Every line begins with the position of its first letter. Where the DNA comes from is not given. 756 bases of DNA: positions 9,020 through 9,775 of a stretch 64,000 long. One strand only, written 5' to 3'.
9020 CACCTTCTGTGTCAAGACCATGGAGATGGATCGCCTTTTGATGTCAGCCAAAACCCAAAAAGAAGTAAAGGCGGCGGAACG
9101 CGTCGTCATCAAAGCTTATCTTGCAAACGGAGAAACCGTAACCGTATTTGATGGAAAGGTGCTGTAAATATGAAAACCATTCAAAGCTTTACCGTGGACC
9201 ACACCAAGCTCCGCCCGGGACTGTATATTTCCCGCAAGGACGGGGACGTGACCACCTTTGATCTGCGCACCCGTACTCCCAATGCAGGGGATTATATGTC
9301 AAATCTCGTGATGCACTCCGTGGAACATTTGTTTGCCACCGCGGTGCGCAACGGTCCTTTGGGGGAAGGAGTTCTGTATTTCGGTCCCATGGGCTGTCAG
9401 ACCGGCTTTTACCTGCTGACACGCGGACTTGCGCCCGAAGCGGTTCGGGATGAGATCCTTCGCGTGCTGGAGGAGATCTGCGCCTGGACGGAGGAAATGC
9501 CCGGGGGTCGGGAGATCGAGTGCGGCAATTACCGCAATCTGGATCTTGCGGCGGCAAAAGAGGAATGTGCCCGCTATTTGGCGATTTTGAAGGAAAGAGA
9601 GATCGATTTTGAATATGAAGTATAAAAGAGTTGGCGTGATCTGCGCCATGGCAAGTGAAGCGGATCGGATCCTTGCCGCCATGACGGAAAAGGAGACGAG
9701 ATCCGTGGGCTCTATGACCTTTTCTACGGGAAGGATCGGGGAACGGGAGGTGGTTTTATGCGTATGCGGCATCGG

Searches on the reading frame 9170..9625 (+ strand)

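Call 23: search_protein_families(library=pfam, proteins=[window:9170-9625:+], max_evalue=0.001)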
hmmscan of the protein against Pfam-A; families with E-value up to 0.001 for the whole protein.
window:9170-9625:+ (151 aa): 1 family
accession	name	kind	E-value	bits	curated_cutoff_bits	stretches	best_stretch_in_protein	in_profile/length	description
PF02664.20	LuxS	-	2e-42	145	27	1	4-138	2-146/154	S-Ribosylhomocysteinase (LuxS)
